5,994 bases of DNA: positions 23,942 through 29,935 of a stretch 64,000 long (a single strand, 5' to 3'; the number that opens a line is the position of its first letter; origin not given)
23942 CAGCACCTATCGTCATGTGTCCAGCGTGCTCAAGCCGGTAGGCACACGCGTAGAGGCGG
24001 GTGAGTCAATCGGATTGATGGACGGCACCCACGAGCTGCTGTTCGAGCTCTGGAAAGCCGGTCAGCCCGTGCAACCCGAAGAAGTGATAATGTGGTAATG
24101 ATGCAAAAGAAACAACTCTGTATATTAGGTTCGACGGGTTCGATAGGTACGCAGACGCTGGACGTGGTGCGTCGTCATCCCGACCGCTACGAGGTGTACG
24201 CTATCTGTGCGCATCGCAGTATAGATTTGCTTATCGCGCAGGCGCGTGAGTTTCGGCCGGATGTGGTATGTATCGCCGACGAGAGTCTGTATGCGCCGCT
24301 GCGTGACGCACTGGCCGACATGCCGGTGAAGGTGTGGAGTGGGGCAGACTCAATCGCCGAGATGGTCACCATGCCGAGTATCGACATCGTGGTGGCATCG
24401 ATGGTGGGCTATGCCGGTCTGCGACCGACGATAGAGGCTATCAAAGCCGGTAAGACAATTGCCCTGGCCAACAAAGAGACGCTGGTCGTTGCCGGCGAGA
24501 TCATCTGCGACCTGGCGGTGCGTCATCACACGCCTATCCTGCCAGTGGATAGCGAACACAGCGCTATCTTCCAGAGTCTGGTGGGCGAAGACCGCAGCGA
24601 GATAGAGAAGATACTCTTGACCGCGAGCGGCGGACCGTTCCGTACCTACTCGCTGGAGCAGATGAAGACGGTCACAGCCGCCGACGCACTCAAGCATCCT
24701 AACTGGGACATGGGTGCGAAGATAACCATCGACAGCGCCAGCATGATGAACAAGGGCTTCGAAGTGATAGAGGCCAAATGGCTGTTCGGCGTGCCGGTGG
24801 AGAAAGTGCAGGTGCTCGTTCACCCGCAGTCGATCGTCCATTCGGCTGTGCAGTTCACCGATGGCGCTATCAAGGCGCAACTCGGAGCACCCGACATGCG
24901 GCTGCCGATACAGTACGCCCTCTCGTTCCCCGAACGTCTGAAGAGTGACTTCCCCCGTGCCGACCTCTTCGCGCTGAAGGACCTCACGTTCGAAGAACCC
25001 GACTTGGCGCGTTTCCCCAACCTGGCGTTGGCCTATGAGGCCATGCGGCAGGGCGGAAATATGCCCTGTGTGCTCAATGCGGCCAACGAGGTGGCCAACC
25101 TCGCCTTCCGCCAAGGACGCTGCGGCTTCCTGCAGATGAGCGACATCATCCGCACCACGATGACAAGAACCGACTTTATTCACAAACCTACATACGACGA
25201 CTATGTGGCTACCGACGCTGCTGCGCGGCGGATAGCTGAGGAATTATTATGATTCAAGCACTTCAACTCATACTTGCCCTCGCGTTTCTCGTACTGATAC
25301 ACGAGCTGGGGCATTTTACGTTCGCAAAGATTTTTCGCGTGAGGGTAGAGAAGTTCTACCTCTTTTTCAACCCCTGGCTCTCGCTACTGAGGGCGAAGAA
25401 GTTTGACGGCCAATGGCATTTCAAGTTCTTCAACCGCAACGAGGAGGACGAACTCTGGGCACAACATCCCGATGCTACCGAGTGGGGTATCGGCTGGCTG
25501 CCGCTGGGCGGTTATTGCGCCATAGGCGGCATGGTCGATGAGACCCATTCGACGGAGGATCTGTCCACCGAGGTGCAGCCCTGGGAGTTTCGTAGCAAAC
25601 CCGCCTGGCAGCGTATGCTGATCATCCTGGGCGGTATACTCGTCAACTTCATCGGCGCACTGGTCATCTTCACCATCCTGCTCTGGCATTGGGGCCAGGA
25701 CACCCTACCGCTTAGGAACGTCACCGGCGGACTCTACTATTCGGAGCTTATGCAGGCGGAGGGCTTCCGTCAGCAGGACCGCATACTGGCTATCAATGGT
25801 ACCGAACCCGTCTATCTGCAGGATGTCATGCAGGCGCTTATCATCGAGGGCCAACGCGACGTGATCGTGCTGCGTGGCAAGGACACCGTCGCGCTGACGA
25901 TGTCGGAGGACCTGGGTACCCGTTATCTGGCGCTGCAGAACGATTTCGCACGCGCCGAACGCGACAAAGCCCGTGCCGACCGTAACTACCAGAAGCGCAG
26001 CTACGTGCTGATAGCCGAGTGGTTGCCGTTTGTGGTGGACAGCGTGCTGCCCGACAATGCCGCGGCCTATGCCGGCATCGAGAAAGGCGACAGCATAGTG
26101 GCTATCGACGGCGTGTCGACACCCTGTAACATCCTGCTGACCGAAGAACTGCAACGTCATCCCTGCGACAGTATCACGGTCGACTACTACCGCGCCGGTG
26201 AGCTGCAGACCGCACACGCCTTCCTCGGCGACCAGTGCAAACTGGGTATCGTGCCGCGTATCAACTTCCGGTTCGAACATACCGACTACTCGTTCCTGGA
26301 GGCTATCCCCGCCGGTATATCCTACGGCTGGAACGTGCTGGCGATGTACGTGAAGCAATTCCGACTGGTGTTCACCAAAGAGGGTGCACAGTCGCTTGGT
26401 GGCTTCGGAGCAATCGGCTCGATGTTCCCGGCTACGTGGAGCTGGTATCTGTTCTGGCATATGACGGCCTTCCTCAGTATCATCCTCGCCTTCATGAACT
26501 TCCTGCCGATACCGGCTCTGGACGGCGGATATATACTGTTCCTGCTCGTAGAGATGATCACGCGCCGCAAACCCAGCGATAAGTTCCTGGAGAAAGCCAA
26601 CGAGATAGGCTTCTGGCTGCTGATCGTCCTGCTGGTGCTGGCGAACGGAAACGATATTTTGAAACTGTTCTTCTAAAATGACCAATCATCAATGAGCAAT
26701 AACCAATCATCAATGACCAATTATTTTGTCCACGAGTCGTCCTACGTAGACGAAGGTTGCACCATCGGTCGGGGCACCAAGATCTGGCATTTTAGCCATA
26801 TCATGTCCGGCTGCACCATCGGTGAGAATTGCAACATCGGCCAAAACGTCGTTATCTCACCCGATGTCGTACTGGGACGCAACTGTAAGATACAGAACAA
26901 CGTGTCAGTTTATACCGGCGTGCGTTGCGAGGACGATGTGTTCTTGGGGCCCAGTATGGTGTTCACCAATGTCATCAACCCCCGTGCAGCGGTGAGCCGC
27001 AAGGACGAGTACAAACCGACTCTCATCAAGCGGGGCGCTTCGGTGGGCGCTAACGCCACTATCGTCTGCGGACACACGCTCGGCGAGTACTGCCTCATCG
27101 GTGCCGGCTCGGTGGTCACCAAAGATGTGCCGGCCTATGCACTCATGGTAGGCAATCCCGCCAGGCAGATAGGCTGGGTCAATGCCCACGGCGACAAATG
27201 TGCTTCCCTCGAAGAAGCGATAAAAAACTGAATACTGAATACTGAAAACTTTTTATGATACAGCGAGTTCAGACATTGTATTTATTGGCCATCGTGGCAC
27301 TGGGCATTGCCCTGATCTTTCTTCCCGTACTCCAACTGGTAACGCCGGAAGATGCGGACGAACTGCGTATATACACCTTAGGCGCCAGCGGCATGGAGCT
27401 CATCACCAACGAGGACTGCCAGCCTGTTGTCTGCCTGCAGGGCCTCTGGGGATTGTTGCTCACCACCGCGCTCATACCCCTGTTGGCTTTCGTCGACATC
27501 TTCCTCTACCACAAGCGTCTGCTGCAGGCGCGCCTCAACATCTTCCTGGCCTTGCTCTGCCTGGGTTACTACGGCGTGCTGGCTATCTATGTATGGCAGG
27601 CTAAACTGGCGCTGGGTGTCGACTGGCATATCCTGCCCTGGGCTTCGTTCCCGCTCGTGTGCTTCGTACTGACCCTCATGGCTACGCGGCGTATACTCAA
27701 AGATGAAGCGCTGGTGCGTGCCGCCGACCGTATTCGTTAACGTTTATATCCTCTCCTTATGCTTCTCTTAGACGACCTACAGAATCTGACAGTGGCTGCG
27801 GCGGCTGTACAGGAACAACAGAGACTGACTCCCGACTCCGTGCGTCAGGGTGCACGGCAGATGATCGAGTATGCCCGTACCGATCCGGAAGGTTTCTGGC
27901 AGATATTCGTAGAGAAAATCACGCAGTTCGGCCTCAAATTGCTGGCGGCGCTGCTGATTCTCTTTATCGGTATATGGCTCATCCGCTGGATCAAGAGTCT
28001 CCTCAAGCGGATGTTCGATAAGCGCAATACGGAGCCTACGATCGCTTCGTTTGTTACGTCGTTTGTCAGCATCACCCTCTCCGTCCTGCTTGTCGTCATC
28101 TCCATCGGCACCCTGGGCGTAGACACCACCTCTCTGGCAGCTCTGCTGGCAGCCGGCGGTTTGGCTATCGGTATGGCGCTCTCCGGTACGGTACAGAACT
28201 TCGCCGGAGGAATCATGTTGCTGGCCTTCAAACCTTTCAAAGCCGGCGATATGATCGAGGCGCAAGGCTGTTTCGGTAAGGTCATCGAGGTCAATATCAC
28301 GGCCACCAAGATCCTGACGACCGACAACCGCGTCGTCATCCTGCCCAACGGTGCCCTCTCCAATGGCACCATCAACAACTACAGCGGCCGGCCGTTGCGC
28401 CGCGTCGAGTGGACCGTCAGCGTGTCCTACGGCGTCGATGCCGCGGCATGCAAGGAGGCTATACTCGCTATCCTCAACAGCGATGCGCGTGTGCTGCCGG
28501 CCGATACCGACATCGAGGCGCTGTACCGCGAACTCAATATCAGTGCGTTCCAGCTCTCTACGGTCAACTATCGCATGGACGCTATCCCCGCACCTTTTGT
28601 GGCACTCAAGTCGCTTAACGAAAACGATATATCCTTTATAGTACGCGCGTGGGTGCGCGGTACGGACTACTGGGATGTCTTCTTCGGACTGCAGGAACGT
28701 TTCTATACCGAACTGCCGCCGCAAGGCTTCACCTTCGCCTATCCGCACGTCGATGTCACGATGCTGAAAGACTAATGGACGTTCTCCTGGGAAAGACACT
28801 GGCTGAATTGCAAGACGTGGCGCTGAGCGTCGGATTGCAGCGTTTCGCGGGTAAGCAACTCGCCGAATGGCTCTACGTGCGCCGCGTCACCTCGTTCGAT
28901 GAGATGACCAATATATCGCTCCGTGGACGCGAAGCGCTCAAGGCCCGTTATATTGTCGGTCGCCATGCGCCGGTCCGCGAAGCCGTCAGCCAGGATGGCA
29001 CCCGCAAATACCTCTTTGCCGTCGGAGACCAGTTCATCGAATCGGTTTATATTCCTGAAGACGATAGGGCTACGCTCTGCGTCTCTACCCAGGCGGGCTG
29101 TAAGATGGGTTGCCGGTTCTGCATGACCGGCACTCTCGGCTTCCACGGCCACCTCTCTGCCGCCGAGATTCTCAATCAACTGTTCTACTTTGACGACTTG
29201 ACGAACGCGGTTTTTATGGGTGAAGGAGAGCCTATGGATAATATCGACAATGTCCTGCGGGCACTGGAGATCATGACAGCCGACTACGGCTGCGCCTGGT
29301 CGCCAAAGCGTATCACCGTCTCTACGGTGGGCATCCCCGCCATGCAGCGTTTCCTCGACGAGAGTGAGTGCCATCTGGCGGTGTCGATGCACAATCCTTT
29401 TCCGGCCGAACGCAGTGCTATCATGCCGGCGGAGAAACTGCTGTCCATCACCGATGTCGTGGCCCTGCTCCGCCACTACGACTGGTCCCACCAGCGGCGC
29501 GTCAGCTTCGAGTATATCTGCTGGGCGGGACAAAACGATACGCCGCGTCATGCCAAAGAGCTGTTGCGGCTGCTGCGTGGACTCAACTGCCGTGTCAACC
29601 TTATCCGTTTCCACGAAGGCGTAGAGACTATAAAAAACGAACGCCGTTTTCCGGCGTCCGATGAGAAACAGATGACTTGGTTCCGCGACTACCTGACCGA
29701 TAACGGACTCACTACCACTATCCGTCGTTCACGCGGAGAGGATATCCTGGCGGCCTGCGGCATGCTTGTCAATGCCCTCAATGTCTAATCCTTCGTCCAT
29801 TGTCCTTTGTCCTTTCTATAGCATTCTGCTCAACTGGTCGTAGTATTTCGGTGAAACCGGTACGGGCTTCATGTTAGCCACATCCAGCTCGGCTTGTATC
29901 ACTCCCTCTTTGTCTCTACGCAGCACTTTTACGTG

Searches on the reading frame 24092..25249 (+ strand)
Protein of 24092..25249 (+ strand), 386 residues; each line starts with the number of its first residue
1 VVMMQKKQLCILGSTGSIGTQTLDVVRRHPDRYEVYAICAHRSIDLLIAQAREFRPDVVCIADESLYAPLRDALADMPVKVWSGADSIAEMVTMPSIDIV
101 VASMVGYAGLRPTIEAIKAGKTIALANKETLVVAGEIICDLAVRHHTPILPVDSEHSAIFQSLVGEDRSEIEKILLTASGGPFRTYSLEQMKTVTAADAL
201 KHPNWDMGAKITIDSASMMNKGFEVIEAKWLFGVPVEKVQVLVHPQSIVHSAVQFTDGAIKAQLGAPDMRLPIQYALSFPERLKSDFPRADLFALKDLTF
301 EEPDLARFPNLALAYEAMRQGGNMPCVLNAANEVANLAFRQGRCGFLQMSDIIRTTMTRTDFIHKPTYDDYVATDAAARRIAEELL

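Call 93: search_protein_families(library=pfam, proteins=[window:24092-25249:+], max_evalue=0.00001)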
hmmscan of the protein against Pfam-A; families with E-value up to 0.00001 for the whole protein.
window:24092-25249:+ (386 aa): 3 families
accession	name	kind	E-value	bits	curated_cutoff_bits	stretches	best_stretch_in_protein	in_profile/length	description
PF02670.22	DXP_reductoisom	-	2.1e-48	164.7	21.7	1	9-135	1-129/129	1-deoxy-D-xylulose 5-phosphate reductoisomerase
PF13288.12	DXPR_C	-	2.6e-41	140.9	27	1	264-380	1-114/115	DXP reductoisomerase C-terminal domain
PF08436.17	DXP_redisom_C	-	3.5e-41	139.7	26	1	149-232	1-84/84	1-deoxy-D-xylulose 5-phosphate reductoisomerase C-terminal domain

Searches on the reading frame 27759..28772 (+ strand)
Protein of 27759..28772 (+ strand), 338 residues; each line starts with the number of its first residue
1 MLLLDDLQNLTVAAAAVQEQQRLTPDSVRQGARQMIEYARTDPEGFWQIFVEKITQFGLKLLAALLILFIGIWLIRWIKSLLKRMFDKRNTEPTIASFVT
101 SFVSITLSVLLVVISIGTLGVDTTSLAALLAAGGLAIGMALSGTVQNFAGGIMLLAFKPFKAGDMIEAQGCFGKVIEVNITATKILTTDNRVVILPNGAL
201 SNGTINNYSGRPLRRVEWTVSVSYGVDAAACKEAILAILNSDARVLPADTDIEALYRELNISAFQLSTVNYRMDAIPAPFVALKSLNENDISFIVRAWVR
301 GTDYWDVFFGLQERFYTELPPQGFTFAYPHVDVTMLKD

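Call 93: search_protein_families(library=pfam, proteins=[window:27759-28772:+], max_evalue=0.00001)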
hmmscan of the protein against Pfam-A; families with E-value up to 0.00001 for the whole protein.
window:27759-28772:+ (338 aa): 2 families
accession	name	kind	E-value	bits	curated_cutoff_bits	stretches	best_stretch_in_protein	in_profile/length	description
PF00924.24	MS_channel_2nd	-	3.7e-20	72.2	20.2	1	144-209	2-67/68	Mechanosensitive ion channel, beta-domain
PF05552.17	MS_channel_1st_1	-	1.1e-09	38.4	22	1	48-92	4-48/50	Mechanosensitive ion channel, conserved TM helix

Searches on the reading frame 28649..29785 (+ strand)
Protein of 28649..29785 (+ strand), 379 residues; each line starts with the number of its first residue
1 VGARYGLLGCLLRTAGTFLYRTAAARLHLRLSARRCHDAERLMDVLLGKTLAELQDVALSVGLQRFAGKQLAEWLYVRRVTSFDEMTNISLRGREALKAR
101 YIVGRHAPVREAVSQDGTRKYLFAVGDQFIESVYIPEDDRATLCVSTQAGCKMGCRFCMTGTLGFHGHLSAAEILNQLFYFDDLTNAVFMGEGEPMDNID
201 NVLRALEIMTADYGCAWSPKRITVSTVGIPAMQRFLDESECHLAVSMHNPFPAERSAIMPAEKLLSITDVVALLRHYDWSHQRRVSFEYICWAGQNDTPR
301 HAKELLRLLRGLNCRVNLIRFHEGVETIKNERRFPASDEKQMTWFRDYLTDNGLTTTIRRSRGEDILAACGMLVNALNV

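Call 93: search_protein_families(library=pfam, proteins=[window:28649-29785:+], max_evalue=0.00001)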
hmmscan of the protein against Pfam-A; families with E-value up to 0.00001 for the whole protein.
window:28649-29785:+ (379 aa): 2 families
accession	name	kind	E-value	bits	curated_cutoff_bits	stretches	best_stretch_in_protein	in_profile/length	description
PF04055.27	Radical_SAM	-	2.6e-11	44.4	29.5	1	146-298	2-157/166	Radical SAM superfamily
PF21016.3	RlmN_N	-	2.7e-11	43.5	24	1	46-101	3-58/60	Ribosomal RNA large subunit methyltransferase N-terminal domain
